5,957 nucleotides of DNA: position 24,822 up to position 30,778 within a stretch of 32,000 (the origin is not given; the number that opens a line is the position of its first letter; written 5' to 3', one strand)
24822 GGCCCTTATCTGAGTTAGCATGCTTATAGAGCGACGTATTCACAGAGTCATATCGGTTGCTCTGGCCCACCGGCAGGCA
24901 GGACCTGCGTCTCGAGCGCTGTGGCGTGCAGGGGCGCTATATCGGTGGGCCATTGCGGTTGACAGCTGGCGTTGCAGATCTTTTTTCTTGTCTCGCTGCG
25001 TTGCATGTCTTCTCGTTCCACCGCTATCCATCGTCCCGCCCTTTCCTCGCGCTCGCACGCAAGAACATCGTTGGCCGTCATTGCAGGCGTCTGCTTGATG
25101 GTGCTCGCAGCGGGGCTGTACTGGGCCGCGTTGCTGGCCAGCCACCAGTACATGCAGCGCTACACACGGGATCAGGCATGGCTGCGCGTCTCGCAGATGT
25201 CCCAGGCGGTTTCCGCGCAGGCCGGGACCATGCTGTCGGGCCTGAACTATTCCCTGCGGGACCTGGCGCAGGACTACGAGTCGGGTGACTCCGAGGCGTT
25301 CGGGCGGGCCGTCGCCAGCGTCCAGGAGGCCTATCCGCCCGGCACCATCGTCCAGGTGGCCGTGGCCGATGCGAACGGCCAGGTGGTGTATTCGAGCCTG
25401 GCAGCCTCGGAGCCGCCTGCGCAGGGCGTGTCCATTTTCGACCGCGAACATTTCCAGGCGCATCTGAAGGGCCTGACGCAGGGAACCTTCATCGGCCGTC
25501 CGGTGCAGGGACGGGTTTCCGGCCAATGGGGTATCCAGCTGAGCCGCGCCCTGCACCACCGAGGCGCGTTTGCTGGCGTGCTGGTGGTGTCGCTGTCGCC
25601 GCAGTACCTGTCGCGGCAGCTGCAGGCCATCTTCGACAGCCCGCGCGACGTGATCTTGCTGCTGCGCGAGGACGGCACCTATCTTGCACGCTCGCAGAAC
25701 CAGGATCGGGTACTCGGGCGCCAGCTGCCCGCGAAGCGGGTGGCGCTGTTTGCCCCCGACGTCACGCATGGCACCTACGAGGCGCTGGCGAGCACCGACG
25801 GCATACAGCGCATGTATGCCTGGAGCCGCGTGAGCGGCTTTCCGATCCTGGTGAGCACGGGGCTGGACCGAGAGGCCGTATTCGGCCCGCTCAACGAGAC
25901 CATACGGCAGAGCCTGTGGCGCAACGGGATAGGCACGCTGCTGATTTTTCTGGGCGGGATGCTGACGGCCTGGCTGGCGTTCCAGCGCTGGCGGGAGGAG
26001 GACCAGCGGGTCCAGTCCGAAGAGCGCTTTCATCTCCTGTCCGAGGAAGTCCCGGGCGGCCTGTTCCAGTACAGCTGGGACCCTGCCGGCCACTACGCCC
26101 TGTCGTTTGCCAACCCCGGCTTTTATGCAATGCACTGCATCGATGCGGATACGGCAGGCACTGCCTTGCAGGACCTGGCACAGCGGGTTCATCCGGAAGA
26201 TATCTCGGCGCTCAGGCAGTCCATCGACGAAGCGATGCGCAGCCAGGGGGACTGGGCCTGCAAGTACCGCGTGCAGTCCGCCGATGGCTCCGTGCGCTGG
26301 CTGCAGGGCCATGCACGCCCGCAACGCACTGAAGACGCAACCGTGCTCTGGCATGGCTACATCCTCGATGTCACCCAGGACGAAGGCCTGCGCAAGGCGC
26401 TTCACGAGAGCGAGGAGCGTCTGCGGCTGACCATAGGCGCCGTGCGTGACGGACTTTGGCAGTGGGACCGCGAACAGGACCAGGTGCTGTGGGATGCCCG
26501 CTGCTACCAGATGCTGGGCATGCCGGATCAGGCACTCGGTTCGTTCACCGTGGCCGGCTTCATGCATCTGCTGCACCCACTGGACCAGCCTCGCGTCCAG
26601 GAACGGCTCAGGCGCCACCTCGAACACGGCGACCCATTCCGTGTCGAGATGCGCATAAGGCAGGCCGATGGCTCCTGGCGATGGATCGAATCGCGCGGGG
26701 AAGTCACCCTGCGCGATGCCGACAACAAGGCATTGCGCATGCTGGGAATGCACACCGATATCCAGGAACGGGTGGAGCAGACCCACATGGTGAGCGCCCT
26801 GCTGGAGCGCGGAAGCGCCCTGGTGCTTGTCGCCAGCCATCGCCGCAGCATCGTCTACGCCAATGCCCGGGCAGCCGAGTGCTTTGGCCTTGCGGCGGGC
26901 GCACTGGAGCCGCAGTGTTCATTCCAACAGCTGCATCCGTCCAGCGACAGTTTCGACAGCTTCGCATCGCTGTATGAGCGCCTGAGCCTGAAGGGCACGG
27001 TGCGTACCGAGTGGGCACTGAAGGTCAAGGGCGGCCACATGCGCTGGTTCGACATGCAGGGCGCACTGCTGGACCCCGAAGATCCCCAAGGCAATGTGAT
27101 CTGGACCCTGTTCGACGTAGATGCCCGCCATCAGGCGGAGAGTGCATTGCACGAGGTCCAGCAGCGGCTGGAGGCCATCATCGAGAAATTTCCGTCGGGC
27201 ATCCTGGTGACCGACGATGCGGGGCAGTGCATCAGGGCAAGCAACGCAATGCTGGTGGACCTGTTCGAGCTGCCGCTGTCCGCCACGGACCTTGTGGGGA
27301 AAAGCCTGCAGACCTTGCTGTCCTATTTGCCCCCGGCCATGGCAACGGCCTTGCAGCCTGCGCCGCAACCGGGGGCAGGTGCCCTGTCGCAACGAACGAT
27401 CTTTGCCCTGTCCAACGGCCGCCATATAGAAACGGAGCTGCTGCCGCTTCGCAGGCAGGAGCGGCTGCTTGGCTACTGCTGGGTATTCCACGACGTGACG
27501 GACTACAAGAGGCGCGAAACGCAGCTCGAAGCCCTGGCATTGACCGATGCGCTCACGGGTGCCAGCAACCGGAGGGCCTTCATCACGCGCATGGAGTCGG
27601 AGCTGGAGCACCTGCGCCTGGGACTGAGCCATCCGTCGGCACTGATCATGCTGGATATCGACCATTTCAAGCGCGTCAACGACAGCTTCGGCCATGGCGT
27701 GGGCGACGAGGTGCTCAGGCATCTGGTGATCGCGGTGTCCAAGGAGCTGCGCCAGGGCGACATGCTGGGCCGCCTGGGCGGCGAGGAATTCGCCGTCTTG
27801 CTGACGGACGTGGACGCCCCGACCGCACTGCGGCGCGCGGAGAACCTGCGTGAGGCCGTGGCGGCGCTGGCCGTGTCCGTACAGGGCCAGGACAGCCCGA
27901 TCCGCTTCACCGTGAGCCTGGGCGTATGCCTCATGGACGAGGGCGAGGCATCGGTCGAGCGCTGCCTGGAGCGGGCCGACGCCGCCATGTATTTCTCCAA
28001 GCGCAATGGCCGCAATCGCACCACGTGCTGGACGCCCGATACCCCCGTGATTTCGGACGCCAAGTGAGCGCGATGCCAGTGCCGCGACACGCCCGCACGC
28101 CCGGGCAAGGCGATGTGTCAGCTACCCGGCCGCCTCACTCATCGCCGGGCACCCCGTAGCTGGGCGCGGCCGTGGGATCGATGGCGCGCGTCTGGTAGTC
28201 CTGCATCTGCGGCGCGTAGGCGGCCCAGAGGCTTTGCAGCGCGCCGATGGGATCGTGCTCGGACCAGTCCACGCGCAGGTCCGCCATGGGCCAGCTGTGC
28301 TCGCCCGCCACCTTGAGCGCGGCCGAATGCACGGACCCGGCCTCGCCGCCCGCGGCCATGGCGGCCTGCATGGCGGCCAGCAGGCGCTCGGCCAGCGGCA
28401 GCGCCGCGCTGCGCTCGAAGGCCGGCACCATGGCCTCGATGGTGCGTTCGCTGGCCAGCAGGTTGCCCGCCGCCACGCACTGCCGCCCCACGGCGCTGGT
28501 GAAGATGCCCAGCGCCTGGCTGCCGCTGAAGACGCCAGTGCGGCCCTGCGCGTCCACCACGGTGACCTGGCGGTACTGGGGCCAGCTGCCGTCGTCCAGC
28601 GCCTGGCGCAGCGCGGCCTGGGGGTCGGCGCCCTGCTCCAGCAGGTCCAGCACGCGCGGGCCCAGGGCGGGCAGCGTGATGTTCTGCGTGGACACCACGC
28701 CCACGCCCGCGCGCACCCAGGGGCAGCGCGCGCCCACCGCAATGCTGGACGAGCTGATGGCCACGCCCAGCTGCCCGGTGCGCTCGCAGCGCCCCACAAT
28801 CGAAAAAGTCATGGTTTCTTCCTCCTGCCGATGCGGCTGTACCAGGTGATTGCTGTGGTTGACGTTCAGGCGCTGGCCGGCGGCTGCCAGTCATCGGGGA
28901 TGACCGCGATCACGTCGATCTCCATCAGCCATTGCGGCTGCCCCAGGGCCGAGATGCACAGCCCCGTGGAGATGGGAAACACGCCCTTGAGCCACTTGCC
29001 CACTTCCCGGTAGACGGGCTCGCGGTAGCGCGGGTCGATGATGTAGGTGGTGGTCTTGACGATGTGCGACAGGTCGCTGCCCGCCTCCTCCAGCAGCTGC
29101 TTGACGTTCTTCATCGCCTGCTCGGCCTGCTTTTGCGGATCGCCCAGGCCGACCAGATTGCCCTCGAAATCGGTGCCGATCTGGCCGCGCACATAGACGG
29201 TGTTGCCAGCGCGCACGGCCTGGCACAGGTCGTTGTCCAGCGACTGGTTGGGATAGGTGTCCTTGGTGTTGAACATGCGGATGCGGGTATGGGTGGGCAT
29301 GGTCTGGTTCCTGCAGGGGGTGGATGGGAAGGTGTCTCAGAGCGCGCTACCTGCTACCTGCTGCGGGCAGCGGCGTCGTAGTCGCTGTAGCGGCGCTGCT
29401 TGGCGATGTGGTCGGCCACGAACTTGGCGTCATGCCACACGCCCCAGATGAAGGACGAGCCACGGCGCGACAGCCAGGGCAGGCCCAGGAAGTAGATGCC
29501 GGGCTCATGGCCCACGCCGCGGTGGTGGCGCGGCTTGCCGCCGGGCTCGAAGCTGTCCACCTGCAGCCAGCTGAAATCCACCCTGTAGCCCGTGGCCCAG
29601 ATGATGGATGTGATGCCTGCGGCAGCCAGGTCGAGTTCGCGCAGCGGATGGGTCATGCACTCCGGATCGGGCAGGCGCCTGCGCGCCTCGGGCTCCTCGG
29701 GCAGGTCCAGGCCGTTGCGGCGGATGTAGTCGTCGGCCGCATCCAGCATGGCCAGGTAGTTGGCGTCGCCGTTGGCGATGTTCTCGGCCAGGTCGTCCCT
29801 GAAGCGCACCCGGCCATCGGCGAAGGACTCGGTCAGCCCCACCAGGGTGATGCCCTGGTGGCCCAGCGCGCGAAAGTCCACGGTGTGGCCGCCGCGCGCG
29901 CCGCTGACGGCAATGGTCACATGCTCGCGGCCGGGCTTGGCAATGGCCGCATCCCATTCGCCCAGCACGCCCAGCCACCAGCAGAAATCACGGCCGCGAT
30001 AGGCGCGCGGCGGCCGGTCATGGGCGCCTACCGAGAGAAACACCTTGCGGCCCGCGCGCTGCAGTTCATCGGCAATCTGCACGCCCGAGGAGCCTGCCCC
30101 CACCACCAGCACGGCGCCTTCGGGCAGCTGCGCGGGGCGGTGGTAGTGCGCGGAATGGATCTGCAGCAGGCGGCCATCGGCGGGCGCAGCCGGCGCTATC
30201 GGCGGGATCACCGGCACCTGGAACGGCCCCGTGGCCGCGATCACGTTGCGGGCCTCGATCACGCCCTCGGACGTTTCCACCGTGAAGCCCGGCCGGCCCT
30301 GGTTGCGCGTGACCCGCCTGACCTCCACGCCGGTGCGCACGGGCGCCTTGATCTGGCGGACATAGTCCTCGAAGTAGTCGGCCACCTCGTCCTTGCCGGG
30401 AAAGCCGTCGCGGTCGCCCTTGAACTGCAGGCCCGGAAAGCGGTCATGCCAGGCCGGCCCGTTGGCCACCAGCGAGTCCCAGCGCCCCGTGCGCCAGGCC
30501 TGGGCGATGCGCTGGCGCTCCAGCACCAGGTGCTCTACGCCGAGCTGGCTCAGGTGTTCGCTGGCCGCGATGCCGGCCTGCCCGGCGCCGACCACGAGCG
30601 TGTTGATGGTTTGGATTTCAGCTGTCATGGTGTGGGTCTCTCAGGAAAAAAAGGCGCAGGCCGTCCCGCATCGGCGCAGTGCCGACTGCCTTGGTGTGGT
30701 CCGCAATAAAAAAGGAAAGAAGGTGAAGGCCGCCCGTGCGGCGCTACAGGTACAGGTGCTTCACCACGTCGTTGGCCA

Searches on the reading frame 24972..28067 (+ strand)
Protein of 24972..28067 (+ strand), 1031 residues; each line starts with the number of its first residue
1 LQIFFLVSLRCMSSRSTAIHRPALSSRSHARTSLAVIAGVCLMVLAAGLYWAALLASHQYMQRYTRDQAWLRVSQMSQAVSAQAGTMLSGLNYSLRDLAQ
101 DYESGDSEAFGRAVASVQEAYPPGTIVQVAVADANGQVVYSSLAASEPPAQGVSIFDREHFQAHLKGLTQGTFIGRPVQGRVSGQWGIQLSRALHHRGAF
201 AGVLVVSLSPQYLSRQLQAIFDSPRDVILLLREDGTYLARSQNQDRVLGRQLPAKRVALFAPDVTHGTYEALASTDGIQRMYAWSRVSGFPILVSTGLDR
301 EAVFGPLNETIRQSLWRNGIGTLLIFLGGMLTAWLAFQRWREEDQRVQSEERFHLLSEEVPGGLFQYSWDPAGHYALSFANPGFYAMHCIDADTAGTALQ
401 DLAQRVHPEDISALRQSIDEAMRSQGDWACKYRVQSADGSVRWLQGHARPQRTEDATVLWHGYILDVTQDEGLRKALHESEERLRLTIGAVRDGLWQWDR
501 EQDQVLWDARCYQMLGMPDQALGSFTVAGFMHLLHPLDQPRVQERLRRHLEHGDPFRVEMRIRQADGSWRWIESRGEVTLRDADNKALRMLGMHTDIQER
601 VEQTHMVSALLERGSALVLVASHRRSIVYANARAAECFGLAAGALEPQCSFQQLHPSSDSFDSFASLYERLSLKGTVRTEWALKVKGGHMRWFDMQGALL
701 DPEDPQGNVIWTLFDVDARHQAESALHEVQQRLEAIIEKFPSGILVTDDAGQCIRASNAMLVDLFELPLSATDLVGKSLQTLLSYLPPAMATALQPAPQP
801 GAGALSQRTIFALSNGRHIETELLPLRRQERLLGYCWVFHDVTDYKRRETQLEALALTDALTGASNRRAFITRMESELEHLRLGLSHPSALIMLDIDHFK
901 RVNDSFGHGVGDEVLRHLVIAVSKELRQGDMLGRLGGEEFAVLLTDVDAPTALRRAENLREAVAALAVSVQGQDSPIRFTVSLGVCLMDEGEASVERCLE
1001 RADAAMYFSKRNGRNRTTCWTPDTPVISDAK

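Call 23: search_protein_families(library=pfam, proteins=[window:24972-28067:+], max_evalue=0.001)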
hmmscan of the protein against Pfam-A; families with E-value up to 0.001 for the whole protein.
window:24972-28067:+ (1031 aa): 10 families
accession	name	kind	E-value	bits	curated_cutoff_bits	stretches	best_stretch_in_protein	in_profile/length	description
PF00990.26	GGDEF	-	3.9e-43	147.5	23.8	1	856-1016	1-161/161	Diguanylate cyclase, GGDEF domain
PF08447.18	PAS_3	-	1.7e-39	134.4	25.6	2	505-593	2-88/89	PAS fold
PF00989.32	PAS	-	2.6e-21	76.2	22.6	1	732-842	2-113/113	PAS fold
PF08448.16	PAS_4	-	2.5e-20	73.2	23.1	3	504-601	17-109/110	PAS fold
PF13426.13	PAS_9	-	2.9e-11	44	27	0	534-599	40-103/103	PAS domain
PF13188.13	PAS_8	-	5e-09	36.2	21.8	0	731-761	1-31/65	PAS domain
PF02743.24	dCache_1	-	6e-09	36.2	45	1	126-259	68-200/240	Cache domain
PF12860.13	PAS_7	-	6.9e-06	26.6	27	0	737-787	1-49/115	PAS fold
PF22588.2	dCache_1_like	-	1.9e-05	25.2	27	1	226-296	17-88/89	Histidine kinase sensor domain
PF14598.12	PAS_11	-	0.00082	19.8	25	0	531-595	38-102/109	PAS domain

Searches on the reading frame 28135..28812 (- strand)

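Call 24: search_protein_families(library=pfam, proteins=[window:28135-28812:-], max_evalue=0.001)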
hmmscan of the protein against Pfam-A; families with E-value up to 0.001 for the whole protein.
window:28135-28812:- (225 aa): 1 family
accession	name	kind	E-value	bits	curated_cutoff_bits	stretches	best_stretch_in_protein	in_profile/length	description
PF06267.17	DUF1028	-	3.6e-71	239.4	26.2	1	2-192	1-193/193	Family of unknown function (DUF1028)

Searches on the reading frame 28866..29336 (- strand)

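Call 24: search_protein_families(library=pfam, proteins=[window:28866-29336:-], max_evalue=0.001)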
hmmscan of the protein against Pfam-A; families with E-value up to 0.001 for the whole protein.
window:28866-29336:- (156 aa): 1 family
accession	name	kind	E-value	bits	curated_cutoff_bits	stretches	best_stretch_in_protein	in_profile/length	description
PF01042.26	Ribonuc_L-PSP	-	3.6e-22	79.1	27.3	1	38-146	12-121/121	Endoribonuclease L-PSP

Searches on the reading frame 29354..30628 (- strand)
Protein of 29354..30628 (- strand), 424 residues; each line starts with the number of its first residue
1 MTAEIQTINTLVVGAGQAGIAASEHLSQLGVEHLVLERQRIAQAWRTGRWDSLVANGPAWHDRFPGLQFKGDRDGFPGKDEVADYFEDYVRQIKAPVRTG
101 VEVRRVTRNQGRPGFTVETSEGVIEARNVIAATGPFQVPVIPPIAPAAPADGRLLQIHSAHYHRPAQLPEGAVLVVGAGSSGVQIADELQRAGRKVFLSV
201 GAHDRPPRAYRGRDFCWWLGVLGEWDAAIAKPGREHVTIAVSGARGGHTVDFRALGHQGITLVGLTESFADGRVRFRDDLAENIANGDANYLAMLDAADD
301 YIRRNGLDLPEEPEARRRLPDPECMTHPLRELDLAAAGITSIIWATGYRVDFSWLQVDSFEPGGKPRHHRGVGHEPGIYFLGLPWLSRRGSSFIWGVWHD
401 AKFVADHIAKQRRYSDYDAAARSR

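Call 24: search_protein_families(library=pfam, proteins=[window:29354-30628:-], max_evalue=0.001)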
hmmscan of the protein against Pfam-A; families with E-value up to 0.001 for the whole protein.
window:29354-30628:- (424 aa): 13 families
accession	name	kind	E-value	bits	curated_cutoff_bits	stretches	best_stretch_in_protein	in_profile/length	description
PF13738.12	Pyr_redox_3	-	2.8e-28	99.5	30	1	11-200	1-194/305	Pyridine nucleotide-disulphide oxidoreductase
PF07992.20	Pyr_redox_2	-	7e-12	45.8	26.1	1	10-198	3-170/291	Pyridine nucleotide-disulphide oxidoreductase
PF13434.12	Lys_Orn_oxgnase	-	2.1e-09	37.4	21.3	1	72-196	87-214/339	L-lysine 6-monooxygenase/L-ornithine 5-monooxygenase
PF01266.30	DAO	-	5.5e-09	36.4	27.9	0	11-46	3-41/353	FAD dependent oxidoreductase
PF01494.25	FAD_binding_3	-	1.8e-08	34.4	22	1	9-40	3-34/349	FAD binding domain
PF00070.33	Pyr_redox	-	8.1e-07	29.9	22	0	173-198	2-27/82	Pyridine nucleotide-disulphide oxidoreductase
PF13450.12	NAD_binding_8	-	1.1e-06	29.2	21.9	0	12-40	1-29/68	NAD(P)-binding Rossmann-like domain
PF03486.20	HI0933_like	-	1.8e-06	28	50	0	10-40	3-33/244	HI0933-like protein Rossmann domain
PF13454.12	NAD_binding_9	-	3.7e-06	27.4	21.8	0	12-59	2-55/155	FAD-NAD(P)-binding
PF00743.25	FMO-like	-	3.9e-06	26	22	1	154-200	167-213/532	Flavin-binding monooxygenase-like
PF01134.28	GIDA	-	6.9e-06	25.8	22.1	0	11-36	3-28/391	Glucose inhibited division protein A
PF00899.27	ThiF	-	0.00034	20.3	28.1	0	5-36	18-49/238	ThiF family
PF01946.23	Thi4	-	0.00051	19.8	26.2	0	7-39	17-50/235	Thi4 family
